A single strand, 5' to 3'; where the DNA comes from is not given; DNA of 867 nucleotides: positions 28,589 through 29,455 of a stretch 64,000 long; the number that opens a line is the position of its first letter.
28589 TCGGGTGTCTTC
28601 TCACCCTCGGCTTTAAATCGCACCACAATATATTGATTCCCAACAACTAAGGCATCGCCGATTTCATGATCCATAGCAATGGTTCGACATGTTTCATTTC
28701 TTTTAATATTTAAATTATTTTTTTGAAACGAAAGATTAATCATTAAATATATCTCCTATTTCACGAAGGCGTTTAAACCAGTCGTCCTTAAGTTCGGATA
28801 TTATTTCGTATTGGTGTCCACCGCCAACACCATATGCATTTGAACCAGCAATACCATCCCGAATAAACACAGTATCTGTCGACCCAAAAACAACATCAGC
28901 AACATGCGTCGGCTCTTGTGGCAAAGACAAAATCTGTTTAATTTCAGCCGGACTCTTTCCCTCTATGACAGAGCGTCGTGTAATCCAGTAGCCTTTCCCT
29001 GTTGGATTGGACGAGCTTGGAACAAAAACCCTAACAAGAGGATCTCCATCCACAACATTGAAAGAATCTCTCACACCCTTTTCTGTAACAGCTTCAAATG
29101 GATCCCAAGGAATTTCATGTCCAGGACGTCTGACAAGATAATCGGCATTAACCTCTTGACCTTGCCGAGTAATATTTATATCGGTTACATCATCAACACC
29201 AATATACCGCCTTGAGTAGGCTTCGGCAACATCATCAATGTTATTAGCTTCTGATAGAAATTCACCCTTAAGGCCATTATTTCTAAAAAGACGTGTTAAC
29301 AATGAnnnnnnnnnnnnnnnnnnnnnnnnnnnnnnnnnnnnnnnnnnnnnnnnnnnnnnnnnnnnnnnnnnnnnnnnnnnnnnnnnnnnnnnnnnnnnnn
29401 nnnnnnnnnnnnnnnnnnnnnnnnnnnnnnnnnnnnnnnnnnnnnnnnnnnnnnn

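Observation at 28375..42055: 4439-aa secreted mosaic protein with internal TM hairpin, YD-type repeats and a C-terminal module overlapped by a small downstream ORF, in an AT-richer island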

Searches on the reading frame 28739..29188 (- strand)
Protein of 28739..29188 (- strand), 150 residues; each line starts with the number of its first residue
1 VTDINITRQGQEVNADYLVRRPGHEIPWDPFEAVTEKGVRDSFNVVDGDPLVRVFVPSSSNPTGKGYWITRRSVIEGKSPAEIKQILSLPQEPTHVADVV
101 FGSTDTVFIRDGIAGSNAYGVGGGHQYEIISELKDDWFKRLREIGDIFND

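Call 37: search_solved_structures(query=A2, max_evalue=10, show_alignments=4)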
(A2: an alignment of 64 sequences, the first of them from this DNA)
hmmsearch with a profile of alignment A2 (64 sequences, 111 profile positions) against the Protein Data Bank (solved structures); distinct sequences matched with E-value up to 10: 6.
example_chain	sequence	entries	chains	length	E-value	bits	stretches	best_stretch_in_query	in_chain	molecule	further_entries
6b12_A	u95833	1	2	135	0.13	15.6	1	61-97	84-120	Tne2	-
4noj_A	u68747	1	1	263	1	12.6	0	17-76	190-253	Legumain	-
8ae5_A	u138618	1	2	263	1.6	12.1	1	17-76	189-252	Legumain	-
4n6n_A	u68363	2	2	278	1.6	12.1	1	17-79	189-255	Legumain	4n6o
4aw9_A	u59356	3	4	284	1.6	12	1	17-79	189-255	LEGUMAIN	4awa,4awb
5lu8_A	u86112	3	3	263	1.6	12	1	17-76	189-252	Legumain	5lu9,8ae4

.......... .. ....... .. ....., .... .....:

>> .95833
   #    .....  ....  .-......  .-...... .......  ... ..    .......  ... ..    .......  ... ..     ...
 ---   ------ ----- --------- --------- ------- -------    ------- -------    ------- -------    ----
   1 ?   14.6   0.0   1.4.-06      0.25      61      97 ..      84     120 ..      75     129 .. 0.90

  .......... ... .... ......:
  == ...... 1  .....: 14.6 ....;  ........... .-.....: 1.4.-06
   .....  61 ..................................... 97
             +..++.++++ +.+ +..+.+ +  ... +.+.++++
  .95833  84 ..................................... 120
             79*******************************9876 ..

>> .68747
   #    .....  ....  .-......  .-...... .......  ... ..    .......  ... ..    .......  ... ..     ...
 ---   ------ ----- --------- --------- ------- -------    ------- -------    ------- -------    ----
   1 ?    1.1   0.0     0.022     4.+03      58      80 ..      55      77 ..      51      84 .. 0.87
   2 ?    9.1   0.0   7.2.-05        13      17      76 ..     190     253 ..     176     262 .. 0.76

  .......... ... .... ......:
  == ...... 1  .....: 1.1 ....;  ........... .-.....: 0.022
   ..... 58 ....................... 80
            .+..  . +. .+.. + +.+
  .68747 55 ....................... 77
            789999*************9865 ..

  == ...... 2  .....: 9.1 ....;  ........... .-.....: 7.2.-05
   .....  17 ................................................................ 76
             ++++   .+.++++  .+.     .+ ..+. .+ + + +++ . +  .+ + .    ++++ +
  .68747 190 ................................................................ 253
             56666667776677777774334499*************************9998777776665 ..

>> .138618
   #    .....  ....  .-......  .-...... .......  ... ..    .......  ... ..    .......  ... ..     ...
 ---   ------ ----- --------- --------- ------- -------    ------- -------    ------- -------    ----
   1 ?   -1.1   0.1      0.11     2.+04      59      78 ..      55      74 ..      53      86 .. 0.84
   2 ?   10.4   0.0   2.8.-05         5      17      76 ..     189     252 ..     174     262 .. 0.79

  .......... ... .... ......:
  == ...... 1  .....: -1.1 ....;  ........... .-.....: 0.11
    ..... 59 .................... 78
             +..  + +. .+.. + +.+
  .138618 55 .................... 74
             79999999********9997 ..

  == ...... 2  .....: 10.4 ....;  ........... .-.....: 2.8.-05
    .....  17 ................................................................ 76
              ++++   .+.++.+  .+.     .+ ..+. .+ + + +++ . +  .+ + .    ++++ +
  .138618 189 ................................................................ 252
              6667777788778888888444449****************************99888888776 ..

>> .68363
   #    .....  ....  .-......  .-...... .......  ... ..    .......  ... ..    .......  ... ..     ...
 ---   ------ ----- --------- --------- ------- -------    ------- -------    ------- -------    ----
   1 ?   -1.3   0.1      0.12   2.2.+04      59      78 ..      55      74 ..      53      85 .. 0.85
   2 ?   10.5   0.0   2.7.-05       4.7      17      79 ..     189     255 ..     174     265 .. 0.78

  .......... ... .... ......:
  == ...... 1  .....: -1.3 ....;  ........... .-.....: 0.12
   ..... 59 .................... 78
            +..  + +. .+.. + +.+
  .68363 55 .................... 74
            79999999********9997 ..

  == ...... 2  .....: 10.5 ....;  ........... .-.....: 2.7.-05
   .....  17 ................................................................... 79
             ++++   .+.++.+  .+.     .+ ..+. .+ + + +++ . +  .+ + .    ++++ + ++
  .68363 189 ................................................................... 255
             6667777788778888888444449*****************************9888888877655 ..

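Call 39: find_homologous_proteins(query=A2, max_evalue=0.001)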
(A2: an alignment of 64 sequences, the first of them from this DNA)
Query A2 (64 sequences) (120 aa, profile of the alignment): 20 proteins with E <= 0.001 among 1965 candidates.
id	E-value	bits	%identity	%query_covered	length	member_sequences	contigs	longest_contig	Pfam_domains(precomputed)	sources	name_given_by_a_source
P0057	6.9e-35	137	35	75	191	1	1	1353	-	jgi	-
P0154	8.5e-34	134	34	77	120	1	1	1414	-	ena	-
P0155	3.9e-32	128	33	77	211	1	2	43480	-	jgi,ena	-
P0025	1.1e-30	124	33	91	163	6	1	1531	-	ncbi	-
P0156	2.0e-29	120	32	78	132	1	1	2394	-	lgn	-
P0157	3.2e-29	119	39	63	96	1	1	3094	-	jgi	jgi:filamentous hemagglutinin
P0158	8.6e-29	118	33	68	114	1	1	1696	-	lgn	-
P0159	1.9e-28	117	33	64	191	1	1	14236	-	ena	-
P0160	2.2e-28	116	39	79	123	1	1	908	-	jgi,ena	-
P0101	2.5e-27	113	33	74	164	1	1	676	-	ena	-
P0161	3.1e-27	113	33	67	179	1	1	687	-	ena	-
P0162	9.6e-27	111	34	64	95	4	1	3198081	-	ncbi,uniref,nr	ncbi:hypothetical protein J2N86_13695 [Legionella lytica]|uniref:DUF4237 domain-containing protein n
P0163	1.5e-25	107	33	61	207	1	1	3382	-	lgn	-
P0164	5.7e-25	105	29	68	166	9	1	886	-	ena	-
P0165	8.7e-25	105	35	64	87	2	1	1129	-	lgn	-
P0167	1.5e-22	98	31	67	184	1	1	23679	-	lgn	-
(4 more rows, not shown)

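Call 43: find_encoding_contigs(protein=P0155, flank=4000, max_places=2)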
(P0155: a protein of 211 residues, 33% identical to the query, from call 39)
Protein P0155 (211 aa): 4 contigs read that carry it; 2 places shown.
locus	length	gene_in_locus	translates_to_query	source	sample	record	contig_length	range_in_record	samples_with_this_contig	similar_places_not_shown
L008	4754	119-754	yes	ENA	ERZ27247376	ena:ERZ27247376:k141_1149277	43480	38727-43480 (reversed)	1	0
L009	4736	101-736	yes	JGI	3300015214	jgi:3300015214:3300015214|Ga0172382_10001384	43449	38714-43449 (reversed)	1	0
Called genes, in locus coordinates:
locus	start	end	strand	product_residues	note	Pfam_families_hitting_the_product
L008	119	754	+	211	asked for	-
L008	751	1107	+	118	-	PF25857:DUF7957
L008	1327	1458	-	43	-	-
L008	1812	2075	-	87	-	-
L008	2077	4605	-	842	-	PF13155:Toprim_2, PF27228:MTBMA_p00010_2nd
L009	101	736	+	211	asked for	-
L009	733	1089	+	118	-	PF25857:DUF7957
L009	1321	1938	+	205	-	PF01807:Zn_ribbon_DnaG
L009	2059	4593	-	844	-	PF13155:Toprim_2, PF27228:MTBMA_p00010_2nd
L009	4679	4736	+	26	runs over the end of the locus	-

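Call 45: find_encoding_contigs(protein=P0162, flank=4000, max_places=2)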
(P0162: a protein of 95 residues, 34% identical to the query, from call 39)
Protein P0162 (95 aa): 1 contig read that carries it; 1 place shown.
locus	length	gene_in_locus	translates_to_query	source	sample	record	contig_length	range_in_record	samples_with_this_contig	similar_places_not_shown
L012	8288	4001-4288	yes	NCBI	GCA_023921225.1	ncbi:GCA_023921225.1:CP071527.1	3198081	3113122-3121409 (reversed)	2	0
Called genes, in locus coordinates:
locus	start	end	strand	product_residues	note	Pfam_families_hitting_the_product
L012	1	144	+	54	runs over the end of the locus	PF01832:Glucosaminidase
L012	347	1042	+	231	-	-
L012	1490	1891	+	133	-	PF01832:Glucosaminidase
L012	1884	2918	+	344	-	-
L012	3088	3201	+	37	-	-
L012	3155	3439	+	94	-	PF14021:TNT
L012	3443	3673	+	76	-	-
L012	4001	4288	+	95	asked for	-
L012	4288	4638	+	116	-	PF25857:DUF7957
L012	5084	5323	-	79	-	-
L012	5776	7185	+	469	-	-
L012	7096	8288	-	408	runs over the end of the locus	PF07690:MFS_1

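Call 50: predict_structure(alignment_id=A3)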
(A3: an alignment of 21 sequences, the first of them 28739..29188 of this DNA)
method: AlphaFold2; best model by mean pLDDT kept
length: 150 residues; sequences in the alignment: 21
mean_pLDDT: 90.8   pTM: 0.84
mean pLDDT of the five models: 90.8, 88.4, 87.9, 87.0, 86.1
residues with pLDDT >= 90: 118; 70-90: 21; 50-70: 9; < 50: 2
segments of 3 or more residues with pLDDT < 50: none
pLDDT, mean of each block of 10 residues (from residue 1): 82 96 95 90 77 95 93 95 97 96 87 96 96 93 74
secondary structure, 60 per line:
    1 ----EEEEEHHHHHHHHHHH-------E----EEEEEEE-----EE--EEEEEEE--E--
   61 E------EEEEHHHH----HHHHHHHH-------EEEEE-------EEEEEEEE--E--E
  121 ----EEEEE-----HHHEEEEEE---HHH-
elements in order: E5-9 H10-20 E33-39 E49-55 E68-71 H72-75 H80-87 E95-99 E107-114 E125-129 E138-143

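Call 53: fold_search(model_id=the predicted structure, library=pdb)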
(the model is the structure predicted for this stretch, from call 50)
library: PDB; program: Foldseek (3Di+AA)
matches with E <= 10: 261; with E <= 0.001: 1
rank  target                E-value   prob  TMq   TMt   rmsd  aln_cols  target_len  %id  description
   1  6b12_A                5.6e-04  1.00  0.53  0.66   4.2       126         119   18  Structure of Tne2 in complex with Tni2 (released 2017-12-20)
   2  6xtd_A                2.6e-02  0.98  0.47  0.52   5.9       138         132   14  Rhs1-CT in complex with cognate immunity protein RhsI1 (released 2021-07-28)
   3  4zv0_A                1.2e-01  0.84  0.45  0.49   6.9       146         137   13  Structure of Tse6 in complex with Tsi6 (released 2015-11-11)
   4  7r81_h1               2.4e-01  0.13  0.22  0.26   8.3       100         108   15  Structure of the translating Neurospora crassa ribosome arrested by cycloheximide (released 2021-12-01)
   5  7pzy_AG               3.0e-01  0.12  0.23  0.27   8.1       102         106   13  Structure of the vacant Candida albicans 80S ribosome (released 2022-05-18)
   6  2kf2_MODEL_1_A        3.2e-01  0.03  0.13  0.12  14.4       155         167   12  Solution NMR structure of of Streptomyces coelicolor polyketide cyclase SCO5315. Northeast Structural Genomics (released 2009-05-19)
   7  8jiv_Cf               3.4e-01  0.12  0.22  0.27   8.6       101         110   12  Atomic structure of wheat ribosome reveals unique features of the plant ribosomes (released 2024-03-27)
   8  9axt_Br               3.8e-01  0.09  0.21  0.26  10.0       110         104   13  Non-translating S. pombe ribosome (released 2024-10-16)
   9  7qca_LFF              4.2e-01  0.12  0.24  0.29   8.0        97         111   13  Spraguea lophii ribosome (released 2022-11-30)
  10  5a60                  4.2e-01  0.03  0.13  0.07  15.8       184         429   11  Crystal structure of full-length E. coli ygiF in complex with tripolyphosphate and two magnesium ions (released 2015-08-05)
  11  7qiw_h                4.5e-01  0.12  0.24  0.29   8.2       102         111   13  Specific features and methylation sites of a plant ribosome. 60S ribosomal subunit. (released 2022-07-13)
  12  6s3h_B                4.5e-01  0.03  0.13  0.07  15.8       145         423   10  Crystal structure of helicase Pif1 from Thermus oshimai in complex with ADP-AlF4 and (dT)7ds11bp (released 2021-01-13)
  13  9h3g_AW               5.0e-01  0.12  0.25  0.29   8.0       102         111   12  Structure of the Arabidopsis thaliana 80S ribosome in complex with P- and E-site tRNAs and mRNA (released 2026-02-04)
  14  8qfd_f                5.0e-01  0.10  0.23  0.28  12.7       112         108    9  UFL1 E3 ligase bound 60S ribosome (released 2024-02-21)
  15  7qep_O3               5.0e-01  0.10  0.23  0.28   8.1        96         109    9  Cryo-EM structure of the ribosome from Encephalitozoon cuniculi (released 2022-02-09)
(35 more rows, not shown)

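Call 75: find_encoding_contigs(protein=P0159, flank=7000, max_places=1)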
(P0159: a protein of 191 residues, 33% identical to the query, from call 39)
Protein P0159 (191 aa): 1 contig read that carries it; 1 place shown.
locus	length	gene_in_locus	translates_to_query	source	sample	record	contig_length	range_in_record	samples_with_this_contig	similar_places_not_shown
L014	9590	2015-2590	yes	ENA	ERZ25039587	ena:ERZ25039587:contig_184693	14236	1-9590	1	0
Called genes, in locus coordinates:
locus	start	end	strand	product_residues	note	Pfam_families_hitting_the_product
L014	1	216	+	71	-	?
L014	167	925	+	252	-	-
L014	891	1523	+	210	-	-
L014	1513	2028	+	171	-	-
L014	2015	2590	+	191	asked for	-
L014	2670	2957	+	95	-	PF25857:DUF7957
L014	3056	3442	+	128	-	PF07693:KAP_NTPase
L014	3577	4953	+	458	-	PF07693:KAP_NTPase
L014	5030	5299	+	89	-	-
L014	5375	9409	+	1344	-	-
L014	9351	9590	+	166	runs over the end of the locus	-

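Call 76: find_encoding_contigs(protein=P0167, flank=6000, max_places=1)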
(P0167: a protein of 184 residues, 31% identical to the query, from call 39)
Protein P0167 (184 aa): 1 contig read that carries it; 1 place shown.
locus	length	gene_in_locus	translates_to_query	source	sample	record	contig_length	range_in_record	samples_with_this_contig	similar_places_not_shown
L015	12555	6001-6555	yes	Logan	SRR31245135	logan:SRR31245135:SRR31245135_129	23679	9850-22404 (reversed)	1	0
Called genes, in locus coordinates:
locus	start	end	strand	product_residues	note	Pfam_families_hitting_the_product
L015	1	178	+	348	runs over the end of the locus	PF03786:UxuA, PF01261:AP_endonuc_2 (faint)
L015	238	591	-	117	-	PF06035:Peptidase_C93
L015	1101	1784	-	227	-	PF00702:Hydrolase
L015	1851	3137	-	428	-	-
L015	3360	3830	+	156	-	PF04828:GFA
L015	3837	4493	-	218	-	PF00440:TetR_N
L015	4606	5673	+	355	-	PF00561:Abhydrolase_1, PF12146:Hydrolase_4, PF12697:Abhydrolase_6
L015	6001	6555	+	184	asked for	-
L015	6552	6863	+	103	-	PF25857:DUF7957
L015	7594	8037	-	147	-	-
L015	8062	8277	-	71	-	-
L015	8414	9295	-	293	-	PF01479:S4, PF00849:PseudoU_synth_2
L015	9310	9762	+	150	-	PF00383:dCMP_cyt_deam_1, PF14437:MafB19-deam, PF14439:Bd3614-deam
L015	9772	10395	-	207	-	PF01569:PAP2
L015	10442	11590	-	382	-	PF00989:PAS (weak), PF08447:PAS_3, PF00512:HisKA, PF13581:HATPase_c_2 (weak), PF02518:HATPase_c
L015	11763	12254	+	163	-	PF00254:FKBP_C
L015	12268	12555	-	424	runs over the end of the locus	PF02844:GARS_N, PF01071:GARS_A, PF02655:ATP-grasp_3, PF02786:CPSase_L_D2 (weak), PF02222:ATP-grasp (weak), PF02843:GARS_C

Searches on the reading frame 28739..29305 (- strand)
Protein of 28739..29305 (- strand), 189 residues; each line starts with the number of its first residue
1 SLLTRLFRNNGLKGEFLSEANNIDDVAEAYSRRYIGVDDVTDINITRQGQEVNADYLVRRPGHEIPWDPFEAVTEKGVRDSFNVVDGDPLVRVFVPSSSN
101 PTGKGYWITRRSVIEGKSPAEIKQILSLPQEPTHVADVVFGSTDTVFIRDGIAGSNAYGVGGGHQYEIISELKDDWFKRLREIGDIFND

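Call 11: find_homologous_proteins(query=window:28739-29305:-, max_evalue=0.01)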
Query seq(189 aa): 89 candidates shared short words with the query, none scored E <= 0.01.

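Call 28: predict_structure(protein=window:28739-29305:-)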
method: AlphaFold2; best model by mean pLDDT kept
length: 189 residues; sequences in the alignment: 1
mean_pLDDT: 33.8   pTM: 0.26
mean pLDDT of the five models: 33.8, 33.3, 32.7, 29.5, 28.0
residues with pLDDT >= 90: 0; 70-90: 0; 50-70: 0; < 50: 189
segments of 3 or more residues with pLDDT < 50: 1-189
pLDDT, mean of each block of 10 residues (from residue 1): 32 35 39 32 31 31 31 32 28 34 33 37 39 34 37 24 35 42 36
secondary structure, 60 per line:
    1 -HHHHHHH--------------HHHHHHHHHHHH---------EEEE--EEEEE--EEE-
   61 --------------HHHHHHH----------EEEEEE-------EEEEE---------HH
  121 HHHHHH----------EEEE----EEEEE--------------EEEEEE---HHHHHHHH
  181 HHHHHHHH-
elements in order: H2-8 H23-34 E44-47 E50-54 E57-59 H75-81 E92-97 E105-109 H119-126 E137-140 E145-149 E164-169 H173-188

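Call 29: search_protein_representatives(protein=window:28739-29305:-)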
Query: 189 residues. Proteins with E-value up to 0.001 (for the whole library): 217; up to 1e-10: 10; up to 1e-30: 1. The best 150 are listed.
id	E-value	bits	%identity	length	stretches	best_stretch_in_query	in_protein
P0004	2.1e-49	184.1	54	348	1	22-183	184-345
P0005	1.7e-21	93.0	37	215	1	3-187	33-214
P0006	1.7e-20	89.7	100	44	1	146-189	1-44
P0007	1.0e-19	87.2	50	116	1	90-189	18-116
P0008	7.4e-17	77.9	36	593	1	48-189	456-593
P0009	1.6e-13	67.1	32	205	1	3-171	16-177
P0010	5.3e-13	65.3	42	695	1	44-181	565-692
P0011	4.2e-11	59.1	43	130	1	86-184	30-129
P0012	7.3e-11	58.4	52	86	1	117-185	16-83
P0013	1.0e-10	57.9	43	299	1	86-174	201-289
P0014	2.5e-10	56.6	39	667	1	86-181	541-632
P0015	2.6e-10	56.5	44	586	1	74-185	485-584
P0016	2.8e-10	56.4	39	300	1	81-178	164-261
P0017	4.8e-10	55.7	38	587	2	39-183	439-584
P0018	1.2e-09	54.3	42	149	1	82-183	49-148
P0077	6.1e-06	42.3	37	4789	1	103-180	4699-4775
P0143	8.0e-05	38.7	44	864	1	90-181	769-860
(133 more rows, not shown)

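Call 34: search_protein_families(library=pfam, alignment_id=A1, max_evalue=0.001)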
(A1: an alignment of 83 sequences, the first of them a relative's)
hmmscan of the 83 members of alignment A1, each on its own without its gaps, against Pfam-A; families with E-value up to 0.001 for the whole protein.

A. member 1, P0004 (348 aa): 0 families

B. families by the number of members that match (of 83 scanned): 15 families
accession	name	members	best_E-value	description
PF14449.11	PT-TG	10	3.9e-12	Pre-toxin TG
PF14021.12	TNT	3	0.00011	Tuberculosis necrotizing toxin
PF05593.20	RHS_repeat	2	1.6e-31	RHS Repeat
PF14107.11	DUF4280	2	1.2e-28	Domain of unknown function (DUF4280)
PF01435.24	Peptidase_M48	2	8.6e-18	Peptidase family M48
PF21724.2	DUF6861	1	7.9e-35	Family of unknown function (DUF6861)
PF04830.18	DUF637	1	1.4e-21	Possible hemagglutinin (DUF637)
PF04740.18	LXG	1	8.9e-13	LXG domain of WXG superfamily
PF02368.24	Big_2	1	8.5e-12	Bacterial Ig-like domain (group 2)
PF21726.2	DUF6862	1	1.5e-07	Family of unknown function (DUF6862)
PF03932.20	CutC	1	0.00017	CutC family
PF03527.20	RHS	1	0.00036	RHS protein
PF09851.14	SHOCT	1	0.00057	Short C-terminal domain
PF04829.18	PT-VENN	1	0.00077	Pre-toxin domain with VENN motif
PF06378.16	SSAP_Sak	1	0.00094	Sak Single Strand Annealing Protein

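Call 44: find_encoding_contigs(protein=P0009, flank=4000, max_places=2)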
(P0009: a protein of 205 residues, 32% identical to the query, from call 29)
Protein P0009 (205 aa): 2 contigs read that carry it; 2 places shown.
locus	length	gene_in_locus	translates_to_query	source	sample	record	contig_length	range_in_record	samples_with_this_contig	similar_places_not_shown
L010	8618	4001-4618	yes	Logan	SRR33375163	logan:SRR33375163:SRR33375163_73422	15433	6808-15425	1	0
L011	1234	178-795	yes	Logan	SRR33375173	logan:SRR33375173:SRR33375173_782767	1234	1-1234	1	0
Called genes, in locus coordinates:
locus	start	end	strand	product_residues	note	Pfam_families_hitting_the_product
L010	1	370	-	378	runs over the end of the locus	PF25919:BSH_CusB (faint), PF00364:Biotin_lipoyl (faint), PF25997:BSH_YhbJ (faint), PF25917:BSH_RND, PF25973:BSH_CzcB, PF25984:BSH_YknX (faint), PF25954:Beta-barrel_RND_2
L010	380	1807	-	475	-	PF02321:OEP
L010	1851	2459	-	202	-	PF00440:TetR_N, PF16925:TetR_C_13, PF21993:TetR_C_13_2 (faint)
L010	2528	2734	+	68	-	-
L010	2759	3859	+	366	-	PF00724:Oxidored_FMN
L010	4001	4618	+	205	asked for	-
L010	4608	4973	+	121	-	PF25857:DUF7957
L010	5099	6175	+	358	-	PF05050:Methyltransf_21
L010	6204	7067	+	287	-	PF01145:Band_7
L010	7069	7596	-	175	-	PF12158:DUF3592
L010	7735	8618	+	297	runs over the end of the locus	?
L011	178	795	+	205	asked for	-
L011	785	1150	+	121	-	PF25857:DUF7957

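Call 86: search_protein_families(library=pfam, proteins=[P0008, P0010, P0014, P0143, P0077], max_evalue=1)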
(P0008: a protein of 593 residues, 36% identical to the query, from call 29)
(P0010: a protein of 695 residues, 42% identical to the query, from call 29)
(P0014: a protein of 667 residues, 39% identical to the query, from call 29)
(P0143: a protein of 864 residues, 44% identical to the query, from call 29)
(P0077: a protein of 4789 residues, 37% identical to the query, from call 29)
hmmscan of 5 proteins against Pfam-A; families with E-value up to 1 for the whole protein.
P0008 (593 aa): 3 families
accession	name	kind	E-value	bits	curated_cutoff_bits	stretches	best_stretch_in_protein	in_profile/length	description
PF01435.24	Peptidase_M48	-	8.6e-18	65.3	20.3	1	59-241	3-184/186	Peptidase family M48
PF14449.11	PT-TG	-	9.3e-05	22.8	23.5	1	364-403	12-51/68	Pre-toxin TG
PF04591.17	DUF596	-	0.037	14.7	25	1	446-479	8-41/69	Protein of unknown function, DUF596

P0010 (695 aa): 0 families

P0014 (667 aa): 1 family
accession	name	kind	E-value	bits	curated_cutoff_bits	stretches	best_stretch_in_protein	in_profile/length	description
PF13079.11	DUF3916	-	0.2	11.8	22.3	1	134-206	78-149/151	Protein of unknown function (DUF3916)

P0143 (864 aa): 1 family
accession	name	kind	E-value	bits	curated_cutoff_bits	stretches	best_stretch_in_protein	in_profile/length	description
PF10587.14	EF-1_beta_acid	-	0.029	15.2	25.7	1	320-334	8-23/28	Eukaryotic elongation factor 1 beta central acidic region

P0077 (4789 aa): 1 family
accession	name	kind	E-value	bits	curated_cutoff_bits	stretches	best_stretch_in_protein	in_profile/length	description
PF05593.20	RHS_repeat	-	1.6e-31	108.4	22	9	1456-1488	4-36/38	RHS Repeat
